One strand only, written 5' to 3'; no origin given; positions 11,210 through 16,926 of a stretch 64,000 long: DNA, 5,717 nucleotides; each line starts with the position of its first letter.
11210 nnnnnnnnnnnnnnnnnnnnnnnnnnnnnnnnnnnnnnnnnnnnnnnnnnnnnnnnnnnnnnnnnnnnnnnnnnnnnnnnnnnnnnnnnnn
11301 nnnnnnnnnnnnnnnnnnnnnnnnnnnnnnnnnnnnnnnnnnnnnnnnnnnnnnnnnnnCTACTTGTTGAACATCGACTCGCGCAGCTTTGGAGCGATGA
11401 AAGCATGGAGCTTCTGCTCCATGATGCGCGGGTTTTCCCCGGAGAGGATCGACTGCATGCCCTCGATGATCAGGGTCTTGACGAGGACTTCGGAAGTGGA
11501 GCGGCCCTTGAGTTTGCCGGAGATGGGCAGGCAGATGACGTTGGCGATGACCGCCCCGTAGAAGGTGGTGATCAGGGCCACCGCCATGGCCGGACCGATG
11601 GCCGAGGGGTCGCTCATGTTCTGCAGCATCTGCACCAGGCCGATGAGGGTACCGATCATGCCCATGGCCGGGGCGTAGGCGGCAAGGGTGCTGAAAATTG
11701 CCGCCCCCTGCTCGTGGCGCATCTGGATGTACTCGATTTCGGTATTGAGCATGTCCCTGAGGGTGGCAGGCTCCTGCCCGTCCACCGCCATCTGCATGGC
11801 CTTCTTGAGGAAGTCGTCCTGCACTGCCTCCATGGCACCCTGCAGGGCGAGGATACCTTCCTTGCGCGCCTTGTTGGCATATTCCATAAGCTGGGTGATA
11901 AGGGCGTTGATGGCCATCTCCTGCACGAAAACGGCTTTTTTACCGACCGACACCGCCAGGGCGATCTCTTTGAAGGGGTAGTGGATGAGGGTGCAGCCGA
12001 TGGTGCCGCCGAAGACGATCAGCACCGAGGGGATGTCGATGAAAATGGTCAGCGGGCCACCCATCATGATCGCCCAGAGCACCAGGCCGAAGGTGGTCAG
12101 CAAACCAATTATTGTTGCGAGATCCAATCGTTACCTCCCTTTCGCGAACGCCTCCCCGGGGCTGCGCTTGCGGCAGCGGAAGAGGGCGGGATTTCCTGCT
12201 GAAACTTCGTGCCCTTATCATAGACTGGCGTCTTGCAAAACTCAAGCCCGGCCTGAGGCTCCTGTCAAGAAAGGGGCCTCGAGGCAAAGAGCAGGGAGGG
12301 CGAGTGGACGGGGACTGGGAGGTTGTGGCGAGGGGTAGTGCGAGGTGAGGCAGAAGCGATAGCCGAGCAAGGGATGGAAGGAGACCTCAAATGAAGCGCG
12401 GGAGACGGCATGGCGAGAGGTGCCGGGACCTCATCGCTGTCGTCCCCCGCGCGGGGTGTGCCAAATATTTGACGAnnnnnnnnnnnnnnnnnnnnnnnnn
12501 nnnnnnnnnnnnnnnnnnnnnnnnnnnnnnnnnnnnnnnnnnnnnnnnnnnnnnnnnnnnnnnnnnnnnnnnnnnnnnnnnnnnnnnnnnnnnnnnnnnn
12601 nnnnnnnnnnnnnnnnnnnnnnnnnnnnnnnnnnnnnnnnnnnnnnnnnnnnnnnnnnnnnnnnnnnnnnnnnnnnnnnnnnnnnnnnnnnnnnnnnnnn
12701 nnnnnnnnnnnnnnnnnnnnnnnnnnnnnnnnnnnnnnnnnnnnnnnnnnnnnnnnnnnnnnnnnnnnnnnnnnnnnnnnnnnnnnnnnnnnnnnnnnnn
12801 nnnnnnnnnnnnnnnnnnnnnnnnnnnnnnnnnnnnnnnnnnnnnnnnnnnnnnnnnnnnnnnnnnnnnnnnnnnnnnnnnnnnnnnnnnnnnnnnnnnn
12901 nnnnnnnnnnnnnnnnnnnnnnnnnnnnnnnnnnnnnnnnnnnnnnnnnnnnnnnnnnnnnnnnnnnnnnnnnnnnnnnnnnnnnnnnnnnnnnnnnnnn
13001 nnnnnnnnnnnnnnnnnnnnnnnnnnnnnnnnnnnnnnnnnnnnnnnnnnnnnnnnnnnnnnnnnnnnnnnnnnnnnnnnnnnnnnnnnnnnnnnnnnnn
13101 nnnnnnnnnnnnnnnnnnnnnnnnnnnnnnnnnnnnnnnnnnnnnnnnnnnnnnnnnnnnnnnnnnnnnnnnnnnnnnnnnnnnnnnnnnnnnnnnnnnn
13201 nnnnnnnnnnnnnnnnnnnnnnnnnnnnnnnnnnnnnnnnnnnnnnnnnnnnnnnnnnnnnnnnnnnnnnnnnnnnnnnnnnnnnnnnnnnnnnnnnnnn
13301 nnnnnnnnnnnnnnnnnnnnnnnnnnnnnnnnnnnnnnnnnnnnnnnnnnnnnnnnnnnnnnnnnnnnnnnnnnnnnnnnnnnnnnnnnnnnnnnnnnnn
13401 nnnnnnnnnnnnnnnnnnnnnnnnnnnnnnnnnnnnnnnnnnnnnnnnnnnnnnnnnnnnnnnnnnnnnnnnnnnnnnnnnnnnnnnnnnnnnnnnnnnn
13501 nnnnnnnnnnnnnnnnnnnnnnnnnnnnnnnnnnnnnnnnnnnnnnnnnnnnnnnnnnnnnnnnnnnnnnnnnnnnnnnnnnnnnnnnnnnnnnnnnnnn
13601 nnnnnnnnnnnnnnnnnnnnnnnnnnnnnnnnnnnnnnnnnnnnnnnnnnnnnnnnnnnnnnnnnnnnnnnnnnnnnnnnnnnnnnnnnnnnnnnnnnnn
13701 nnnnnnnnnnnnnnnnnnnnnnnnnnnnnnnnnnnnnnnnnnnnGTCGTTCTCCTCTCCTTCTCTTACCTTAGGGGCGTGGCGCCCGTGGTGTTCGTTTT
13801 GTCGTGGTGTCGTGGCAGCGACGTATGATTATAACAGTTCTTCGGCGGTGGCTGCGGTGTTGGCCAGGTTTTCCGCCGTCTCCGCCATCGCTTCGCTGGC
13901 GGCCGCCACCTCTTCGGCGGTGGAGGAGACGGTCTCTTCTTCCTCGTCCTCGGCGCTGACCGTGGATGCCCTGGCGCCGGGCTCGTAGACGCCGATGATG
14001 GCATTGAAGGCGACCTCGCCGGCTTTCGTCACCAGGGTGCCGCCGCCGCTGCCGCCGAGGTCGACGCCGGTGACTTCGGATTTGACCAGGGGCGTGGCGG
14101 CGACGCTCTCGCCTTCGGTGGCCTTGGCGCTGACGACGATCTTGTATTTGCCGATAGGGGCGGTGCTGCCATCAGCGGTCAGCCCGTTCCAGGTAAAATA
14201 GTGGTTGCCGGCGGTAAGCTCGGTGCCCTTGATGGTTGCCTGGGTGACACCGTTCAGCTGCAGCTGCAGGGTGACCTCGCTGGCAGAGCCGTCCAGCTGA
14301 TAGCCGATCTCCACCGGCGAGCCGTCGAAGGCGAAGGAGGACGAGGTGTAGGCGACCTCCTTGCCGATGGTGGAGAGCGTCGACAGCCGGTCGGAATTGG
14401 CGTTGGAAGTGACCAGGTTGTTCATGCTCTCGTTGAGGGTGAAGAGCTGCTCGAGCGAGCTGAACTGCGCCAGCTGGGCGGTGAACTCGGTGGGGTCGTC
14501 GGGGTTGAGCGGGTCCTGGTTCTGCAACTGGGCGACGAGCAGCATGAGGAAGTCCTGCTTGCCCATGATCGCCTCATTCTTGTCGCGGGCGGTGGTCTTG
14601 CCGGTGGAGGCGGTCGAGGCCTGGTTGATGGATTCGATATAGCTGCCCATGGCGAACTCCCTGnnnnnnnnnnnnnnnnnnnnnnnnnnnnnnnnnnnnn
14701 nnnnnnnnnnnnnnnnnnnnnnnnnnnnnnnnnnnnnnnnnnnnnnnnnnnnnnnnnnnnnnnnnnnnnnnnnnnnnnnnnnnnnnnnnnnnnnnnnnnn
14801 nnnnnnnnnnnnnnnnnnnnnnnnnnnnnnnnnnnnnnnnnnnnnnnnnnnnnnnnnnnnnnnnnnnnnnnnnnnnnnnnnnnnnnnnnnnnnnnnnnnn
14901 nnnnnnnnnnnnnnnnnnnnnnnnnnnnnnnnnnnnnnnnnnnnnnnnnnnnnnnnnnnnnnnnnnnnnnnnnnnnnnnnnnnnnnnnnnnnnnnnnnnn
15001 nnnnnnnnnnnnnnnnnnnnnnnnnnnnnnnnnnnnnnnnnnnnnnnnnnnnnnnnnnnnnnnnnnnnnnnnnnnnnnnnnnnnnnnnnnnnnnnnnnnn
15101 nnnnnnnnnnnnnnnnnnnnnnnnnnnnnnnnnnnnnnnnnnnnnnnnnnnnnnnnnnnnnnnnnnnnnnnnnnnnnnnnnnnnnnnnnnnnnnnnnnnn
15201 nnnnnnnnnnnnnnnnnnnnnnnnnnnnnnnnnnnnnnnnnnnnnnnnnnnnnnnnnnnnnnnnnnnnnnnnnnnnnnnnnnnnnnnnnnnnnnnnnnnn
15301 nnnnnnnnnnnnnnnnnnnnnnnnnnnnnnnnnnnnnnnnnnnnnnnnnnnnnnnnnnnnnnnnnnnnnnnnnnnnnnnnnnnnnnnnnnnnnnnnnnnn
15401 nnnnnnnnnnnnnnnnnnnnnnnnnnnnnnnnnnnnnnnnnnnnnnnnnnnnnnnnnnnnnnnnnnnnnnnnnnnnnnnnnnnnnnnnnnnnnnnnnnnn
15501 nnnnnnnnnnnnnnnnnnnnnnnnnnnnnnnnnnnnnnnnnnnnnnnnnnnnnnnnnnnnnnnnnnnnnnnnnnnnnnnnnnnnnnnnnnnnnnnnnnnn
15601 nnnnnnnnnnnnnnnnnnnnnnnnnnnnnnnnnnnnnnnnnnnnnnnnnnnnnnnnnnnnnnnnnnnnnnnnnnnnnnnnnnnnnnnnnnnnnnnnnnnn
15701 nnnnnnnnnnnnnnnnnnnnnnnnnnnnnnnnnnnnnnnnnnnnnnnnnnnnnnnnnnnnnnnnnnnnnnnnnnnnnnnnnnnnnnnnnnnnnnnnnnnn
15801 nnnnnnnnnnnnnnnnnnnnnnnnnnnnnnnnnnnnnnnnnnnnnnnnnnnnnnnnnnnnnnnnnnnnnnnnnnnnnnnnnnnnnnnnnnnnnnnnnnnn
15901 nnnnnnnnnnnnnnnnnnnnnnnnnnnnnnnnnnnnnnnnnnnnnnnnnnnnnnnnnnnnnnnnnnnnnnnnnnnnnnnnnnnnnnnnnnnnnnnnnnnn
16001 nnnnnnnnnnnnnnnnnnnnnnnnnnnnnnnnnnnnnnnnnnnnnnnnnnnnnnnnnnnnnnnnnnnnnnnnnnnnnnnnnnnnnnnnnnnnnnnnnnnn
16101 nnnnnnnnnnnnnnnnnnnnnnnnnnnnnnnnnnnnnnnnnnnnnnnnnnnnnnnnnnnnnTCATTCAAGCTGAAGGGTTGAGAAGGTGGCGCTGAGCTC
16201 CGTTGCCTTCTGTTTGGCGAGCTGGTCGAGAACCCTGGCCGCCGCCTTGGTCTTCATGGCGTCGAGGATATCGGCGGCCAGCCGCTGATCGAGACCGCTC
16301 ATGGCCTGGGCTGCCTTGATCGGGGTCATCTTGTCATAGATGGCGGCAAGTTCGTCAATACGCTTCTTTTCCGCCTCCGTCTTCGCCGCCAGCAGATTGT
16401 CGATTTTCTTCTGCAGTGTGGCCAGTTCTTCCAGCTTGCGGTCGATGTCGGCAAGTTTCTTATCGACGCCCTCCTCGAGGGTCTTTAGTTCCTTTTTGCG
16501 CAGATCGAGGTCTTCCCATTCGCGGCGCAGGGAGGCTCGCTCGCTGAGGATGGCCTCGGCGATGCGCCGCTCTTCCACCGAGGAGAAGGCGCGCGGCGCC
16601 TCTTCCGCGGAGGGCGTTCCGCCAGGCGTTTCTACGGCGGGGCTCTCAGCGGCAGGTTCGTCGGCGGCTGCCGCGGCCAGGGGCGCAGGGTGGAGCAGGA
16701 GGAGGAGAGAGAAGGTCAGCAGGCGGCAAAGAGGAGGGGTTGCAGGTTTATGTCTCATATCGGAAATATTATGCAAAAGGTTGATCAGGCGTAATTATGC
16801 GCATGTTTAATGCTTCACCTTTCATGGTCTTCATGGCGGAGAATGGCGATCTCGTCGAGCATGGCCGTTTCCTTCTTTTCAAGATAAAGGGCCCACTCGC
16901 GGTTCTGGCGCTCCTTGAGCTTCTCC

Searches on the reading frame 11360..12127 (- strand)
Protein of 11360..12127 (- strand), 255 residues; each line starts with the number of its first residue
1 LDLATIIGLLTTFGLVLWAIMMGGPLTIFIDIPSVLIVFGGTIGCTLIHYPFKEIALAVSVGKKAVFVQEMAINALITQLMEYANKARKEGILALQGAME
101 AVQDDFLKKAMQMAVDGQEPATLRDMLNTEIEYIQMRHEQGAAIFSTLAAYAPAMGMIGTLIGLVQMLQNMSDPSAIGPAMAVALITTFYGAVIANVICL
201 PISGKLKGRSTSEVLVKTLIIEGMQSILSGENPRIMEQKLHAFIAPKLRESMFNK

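Call 27: search_protein_families(library=ncbifam, proteins=[window:11360-12127:-], max_evalue=0.00001)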
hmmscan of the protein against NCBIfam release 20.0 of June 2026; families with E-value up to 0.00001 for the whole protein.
window:11360-12127:- (255 aa): 7 families
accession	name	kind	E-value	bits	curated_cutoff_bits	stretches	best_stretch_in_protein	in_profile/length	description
NF006527.0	PRK08990.1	equivalog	2.5e-83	279.3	341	1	1-251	1-249/254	flagellar motor protein PomA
NF005383.1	PRK06926.1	equivalog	2.4e-75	253.1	394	1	1-247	4-253/271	flagellar motor protein MotP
NF006583.0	PRK09109.1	equivalog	2.2e-62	210.4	237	1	1-244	1-245/246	flagellar motor protein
NF005997.1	PRK08124.1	equivalog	1.8e-61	207.4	340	1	1-252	1-254/259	flagellar motor stator protein MotA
NF005237.0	PRK06743.1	equivalog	3.9e-45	154.3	373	1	2-244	19-265/277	flagellar motor protein MotP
NF006284.1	PRK08456.1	equivalog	6e-42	143.6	380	1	1-247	1-248/252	flagellar motor stator protein MotA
TIGR03818.1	MotA1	equivalog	1.4e-18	67.1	303.8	1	105-236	124-257/282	flagellar motor stator protein MotA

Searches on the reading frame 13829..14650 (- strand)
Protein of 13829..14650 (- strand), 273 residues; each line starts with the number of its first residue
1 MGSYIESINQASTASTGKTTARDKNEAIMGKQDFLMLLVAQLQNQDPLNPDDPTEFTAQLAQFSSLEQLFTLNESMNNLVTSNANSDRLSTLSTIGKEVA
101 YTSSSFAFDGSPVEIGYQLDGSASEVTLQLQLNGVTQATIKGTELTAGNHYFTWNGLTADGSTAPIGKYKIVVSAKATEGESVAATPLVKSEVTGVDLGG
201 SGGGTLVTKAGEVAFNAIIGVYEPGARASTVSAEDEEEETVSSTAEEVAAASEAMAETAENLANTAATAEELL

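Call 27: search_protein_families(library=ncbifam, proteins=[window:13829-14650:-], max_evalue=0.00001)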
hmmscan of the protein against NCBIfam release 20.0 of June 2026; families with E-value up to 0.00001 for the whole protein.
window:13829-14650:- (273 aa): 10 families
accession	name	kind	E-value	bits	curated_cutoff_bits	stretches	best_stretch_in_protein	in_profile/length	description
NF005176.1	PRK06655.1-1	equivalog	5.2e-40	137.5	230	1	30-217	2-192/197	flagellar hook assembly protein FlgD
NF009453.0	PRK12813.1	equivalog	6.1e-31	107.7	264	1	10-220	10-218/223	flagellar basal body rod modification protein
NF007197.1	PRK09618.1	equivalog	1.6e-27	96.2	129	1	6-104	2-98/138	flagellar hook assembly protein FlgD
NF007198.0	PRK09619.1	equivalog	2.9e-24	86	267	1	6-218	5-213/218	flagellar hook assembly protein FlgD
NF009277.0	PRK12634.1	equivalog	1.6e-23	83.9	333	1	15-202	15-201/221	flagellar basal body rod modification protein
NF009276.0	PRK12633.1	equivalog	2.4e-23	83.1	383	1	8-213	4-219/234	flagellar basal body rod modification protein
NF009452.0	PRK12812.1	equivalog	8.5e-17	61.3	258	1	9-244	29-273/289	flagellar basal body rod modification protein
NF004670.1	PRK06009.1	equivalog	3e-15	56.6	124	1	31-105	3-74/108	flagellar hook assembly protein FlgD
NF005278.0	PRK06792.1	equivalog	1.6e-10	41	257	1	10-82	32-104/190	flagellar basal body rod modification protein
NF008875.0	PRK11911.1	equivalog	2.9e-10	40.3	274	1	25-102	22-99/140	flagellar basal body rod modification protein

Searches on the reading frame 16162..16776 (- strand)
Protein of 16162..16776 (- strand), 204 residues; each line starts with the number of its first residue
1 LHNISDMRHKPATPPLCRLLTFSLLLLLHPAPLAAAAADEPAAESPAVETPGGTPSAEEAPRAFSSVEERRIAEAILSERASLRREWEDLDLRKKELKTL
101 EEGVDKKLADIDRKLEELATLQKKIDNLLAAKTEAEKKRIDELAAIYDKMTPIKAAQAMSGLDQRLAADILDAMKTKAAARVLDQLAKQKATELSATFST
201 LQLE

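Call 27: search_protein_families(library=ncbifam, proteins=[window:16162-16776:-], max_evalue=0.00001)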
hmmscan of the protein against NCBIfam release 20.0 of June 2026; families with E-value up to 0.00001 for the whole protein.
window:16162-16776:- (204 aa): 1 family
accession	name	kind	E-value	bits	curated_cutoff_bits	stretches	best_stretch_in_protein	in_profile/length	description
NF047368.1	collar_FlbB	equivalog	3.2e-07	30.3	110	1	76-180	55-165/193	periplasmic-type flagellar collar protein FlbB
